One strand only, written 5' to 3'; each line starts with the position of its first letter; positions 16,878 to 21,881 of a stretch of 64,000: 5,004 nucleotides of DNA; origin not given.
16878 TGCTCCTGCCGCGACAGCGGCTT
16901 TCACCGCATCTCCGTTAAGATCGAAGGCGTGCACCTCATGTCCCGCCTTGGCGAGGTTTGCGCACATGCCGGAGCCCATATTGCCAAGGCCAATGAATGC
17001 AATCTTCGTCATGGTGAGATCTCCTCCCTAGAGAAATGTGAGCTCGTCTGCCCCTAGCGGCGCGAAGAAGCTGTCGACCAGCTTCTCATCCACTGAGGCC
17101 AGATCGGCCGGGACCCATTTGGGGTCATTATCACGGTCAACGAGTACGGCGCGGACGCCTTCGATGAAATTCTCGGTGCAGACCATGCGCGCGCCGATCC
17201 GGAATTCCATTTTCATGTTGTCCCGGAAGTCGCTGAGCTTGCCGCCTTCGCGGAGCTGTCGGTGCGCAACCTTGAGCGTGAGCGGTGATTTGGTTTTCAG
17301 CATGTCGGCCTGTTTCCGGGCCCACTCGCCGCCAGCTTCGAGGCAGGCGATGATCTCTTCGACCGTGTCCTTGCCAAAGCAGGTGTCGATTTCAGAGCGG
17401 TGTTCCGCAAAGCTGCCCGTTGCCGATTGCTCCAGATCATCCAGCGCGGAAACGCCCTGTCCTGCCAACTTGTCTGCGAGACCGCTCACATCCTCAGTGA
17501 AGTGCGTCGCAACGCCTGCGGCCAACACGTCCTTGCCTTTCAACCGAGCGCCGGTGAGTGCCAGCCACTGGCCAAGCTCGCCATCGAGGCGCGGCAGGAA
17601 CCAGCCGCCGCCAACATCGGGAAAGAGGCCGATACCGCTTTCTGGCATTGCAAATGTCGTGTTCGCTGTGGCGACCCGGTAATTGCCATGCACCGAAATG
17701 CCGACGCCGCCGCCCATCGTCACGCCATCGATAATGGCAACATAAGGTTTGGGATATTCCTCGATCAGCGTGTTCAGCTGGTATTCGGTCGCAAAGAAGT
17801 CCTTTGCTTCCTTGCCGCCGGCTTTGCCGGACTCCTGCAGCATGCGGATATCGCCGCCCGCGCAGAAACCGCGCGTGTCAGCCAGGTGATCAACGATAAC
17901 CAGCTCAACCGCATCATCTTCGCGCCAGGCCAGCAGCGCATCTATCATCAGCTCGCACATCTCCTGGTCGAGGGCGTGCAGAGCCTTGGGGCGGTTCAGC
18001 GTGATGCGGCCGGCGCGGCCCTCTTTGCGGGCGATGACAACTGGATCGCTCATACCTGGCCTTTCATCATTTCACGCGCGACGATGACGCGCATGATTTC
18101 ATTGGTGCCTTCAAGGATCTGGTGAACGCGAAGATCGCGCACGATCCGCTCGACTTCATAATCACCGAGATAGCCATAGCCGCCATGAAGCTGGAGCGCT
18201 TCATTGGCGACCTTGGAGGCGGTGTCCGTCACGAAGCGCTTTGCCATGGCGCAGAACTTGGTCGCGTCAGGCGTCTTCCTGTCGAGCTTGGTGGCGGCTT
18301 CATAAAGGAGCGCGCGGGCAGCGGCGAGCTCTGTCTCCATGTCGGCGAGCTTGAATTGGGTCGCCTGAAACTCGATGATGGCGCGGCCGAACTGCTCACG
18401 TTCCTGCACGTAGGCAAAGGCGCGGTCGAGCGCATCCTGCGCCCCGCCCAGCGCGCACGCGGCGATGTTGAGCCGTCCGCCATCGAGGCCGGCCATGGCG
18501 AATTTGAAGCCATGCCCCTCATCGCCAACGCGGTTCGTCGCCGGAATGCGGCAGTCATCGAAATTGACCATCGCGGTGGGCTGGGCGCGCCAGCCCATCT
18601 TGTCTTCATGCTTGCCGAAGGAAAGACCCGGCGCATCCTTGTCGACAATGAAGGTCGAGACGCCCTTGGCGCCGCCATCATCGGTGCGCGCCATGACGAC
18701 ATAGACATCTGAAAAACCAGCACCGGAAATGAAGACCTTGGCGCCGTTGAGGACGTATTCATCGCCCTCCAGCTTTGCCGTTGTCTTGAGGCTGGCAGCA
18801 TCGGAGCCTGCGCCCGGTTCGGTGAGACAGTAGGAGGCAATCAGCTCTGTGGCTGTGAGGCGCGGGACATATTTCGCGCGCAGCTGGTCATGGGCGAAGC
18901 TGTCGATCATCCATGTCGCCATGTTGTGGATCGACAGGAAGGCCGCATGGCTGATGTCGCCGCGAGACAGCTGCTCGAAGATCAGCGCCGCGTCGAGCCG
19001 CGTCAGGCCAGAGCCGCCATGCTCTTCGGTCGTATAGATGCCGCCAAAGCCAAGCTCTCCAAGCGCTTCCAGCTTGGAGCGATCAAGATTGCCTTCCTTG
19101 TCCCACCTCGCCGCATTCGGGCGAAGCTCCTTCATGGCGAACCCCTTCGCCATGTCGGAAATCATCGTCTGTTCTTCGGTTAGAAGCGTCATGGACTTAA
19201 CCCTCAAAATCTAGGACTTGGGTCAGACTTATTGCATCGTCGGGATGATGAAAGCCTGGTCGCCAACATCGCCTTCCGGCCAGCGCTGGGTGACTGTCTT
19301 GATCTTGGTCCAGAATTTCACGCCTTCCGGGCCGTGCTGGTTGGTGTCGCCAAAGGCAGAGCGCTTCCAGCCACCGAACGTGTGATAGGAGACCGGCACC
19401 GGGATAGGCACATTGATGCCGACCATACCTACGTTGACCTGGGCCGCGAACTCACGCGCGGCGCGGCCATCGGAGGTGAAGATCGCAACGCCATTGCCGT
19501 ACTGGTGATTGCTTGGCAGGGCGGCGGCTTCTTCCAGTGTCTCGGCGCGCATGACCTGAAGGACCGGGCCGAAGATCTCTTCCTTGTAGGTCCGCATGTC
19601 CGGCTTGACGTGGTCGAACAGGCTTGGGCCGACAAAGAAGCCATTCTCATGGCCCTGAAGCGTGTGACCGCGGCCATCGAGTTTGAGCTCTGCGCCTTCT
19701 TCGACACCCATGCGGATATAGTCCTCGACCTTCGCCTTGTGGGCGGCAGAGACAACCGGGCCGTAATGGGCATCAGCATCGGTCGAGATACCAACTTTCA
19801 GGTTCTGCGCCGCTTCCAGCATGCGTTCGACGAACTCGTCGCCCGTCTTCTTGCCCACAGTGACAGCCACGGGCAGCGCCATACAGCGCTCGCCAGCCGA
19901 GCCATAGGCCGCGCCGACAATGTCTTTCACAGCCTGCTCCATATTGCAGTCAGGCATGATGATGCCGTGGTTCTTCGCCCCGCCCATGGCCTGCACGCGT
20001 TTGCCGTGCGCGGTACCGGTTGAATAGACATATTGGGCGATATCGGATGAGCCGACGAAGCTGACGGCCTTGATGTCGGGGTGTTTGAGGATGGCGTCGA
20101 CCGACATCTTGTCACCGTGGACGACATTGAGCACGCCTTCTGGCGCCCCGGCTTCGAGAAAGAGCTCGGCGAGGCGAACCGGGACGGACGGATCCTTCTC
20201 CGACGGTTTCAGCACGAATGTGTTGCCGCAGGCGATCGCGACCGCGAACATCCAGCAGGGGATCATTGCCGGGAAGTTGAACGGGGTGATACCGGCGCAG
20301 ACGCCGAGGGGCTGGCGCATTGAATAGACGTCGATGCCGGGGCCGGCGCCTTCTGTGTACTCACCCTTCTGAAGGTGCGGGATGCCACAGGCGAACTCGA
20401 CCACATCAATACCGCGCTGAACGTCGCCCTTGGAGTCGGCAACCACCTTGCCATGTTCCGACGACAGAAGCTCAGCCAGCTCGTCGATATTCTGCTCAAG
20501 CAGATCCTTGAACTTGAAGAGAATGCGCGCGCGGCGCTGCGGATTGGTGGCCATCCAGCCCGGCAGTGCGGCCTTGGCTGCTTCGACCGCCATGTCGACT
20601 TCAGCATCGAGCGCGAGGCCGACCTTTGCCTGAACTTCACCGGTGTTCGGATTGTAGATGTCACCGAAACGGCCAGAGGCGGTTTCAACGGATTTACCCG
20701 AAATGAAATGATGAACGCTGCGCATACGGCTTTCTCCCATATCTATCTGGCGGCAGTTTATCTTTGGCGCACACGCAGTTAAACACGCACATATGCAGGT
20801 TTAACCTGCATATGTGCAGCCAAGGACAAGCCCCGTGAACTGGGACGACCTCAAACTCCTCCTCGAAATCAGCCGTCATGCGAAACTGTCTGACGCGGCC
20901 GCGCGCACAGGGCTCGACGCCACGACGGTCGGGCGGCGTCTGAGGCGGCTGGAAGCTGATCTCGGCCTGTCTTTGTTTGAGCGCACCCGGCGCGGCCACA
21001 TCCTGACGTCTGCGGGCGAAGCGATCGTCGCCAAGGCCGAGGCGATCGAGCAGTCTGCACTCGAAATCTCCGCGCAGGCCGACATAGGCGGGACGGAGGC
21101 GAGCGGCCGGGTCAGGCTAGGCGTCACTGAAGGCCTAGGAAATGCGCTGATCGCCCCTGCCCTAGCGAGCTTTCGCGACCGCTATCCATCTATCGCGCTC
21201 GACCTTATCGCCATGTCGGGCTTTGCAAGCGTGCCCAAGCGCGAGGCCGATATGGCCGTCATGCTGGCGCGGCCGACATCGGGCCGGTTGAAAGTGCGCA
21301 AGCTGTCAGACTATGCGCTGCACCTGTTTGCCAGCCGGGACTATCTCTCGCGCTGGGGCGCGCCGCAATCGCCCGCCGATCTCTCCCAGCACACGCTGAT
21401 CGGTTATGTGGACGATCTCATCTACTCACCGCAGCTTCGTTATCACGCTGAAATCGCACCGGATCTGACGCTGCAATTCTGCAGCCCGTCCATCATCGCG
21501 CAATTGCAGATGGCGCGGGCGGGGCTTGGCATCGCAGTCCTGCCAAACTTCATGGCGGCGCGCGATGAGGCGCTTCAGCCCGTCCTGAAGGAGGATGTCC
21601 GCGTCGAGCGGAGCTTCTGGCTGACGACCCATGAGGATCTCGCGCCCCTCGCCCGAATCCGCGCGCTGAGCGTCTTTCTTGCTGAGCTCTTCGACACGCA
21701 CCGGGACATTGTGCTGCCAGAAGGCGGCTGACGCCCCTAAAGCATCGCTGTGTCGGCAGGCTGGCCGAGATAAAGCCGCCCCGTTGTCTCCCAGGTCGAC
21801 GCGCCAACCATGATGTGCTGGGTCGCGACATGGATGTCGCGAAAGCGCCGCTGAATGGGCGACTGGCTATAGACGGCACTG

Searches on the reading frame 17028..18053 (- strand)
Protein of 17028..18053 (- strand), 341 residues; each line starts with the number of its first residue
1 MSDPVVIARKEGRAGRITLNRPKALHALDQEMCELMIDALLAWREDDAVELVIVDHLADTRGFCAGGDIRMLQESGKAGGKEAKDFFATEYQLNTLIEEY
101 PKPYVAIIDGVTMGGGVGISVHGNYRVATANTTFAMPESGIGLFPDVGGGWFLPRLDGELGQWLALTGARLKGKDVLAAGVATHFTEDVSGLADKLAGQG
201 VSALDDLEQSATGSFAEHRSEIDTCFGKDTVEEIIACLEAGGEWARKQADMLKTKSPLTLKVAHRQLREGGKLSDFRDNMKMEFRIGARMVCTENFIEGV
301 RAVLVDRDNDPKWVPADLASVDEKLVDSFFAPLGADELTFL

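Call 89: search_protein_families(library=pfam, proteins=[window:17028-18053:-], max_evalue=0.00001)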
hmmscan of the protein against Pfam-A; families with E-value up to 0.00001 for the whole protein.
window:17028-18053:- (341 aa): 2 families
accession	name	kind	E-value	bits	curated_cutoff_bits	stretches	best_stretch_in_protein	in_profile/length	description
PF16113.10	ECH_2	-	1.2e-118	396.9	27.2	1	15-330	2-335/335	Enoyl-CoA hydratase/isomerase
PF00378.25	ECH_1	-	3.2e-26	92.6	27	1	16-186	8-174/251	Enoyl-CoA hydratase/isomerase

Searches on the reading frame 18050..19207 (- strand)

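Call 89: search_protein_families(library=pfam, proteins=[window:18050-19207:-], max_evalue=0.00001)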
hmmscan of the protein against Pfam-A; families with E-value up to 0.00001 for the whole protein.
window:18050-19207:- (385 aa): 5 families
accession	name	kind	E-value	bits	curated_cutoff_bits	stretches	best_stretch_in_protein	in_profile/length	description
PF00441.29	Acyl-CoA_dh_1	-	2.8e-51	174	22.4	1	231-380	1-149/150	Acyl-CoA dehydrogenase, C-terminal domain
PF02771.21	Acyl-CoA_dh_N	-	8.8e-30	103.8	22.9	1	10-120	1-112/113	Acyl-CoA dehydrogenase, N-terminal domain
PF02770.24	Acyl-CoA_dh_M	-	1.4e-29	102.5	33.3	1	126-219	2-97/97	Acyl-CoA dehydrogenase, middle domain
PF08028.16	Acyl-CoA_dh_2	-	6.2e-24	85.2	22.7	1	248-368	3-132/134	Acyl-CoA dehydrogenase, C-terminal domain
PF22924.1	ACOX_C_alpha1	-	6.1e-08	33.1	27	1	277-381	48-169/169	Acyl-CoA oxidase, C-alpha1 domain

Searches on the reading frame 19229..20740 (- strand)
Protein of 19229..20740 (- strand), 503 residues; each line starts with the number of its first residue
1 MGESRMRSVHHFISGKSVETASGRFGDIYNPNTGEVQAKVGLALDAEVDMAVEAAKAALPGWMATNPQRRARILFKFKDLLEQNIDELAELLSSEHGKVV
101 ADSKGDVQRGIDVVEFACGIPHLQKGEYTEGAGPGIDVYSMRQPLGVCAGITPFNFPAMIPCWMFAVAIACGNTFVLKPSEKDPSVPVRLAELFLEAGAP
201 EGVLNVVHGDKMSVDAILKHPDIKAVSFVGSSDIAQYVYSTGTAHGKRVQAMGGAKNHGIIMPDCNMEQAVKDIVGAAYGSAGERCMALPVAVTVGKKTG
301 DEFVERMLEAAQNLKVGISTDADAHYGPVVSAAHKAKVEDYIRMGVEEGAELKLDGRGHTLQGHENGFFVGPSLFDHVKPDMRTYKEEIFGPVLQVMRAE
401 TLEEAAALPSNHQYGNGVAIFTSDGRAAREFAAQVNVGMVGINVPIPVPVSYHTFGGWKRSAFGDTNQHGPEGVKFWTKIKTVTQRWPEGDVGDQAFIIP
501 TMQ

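Call 89: search_protein_families(library=pfam, proteins=[window:19229-20740:-], max_evalue=0.00001)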
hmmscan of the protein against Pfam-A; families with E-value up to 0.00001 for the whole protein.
window:19229-20740:- (503 aa): 1 family
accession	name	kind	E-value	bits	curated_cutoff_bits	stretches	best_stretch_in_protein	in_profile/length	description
PF00171.27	Aldedh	-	2.1e-140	468.8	23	1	26-483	9-461/461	Aldehyde dehydrogenase family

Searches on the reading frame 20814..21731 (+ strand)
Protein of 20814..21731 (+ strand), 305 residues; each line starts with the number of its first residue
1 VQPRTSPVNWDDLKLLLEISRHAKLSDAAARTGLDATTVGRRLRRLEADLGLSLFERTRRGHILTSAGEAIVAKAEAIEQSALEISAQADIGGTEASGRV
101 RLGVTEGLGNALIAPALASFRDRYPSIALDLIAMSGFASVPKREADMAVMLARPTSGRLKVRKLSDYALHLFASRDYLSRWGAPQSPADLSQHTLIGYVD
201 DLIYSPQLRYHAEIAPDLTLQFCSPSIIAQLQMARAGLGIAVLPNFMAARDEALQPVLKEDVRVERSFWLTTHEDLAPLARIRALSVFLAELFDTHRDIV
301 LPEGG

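Call 89: search_protein_families(library=pfam, proteins=[window:20814-21731:+], max_evalue=0.00001)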
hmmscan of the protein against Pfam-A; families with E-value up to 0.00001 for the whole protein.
window:20814-21731:+ (305 aa): 2 families
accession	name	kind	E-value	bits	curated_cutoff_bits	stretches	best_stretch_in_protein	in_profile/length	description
PF03466.25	LysR_substrate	-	1.5e-33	116.4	28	1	95-292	3-207/209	LysR substrate binding domain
PF00126.33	HTH_1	-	1.8e-14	53.9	26.6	1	10-69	1-60/60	Bacterial regulatory helix-turn-helix protein, lysR family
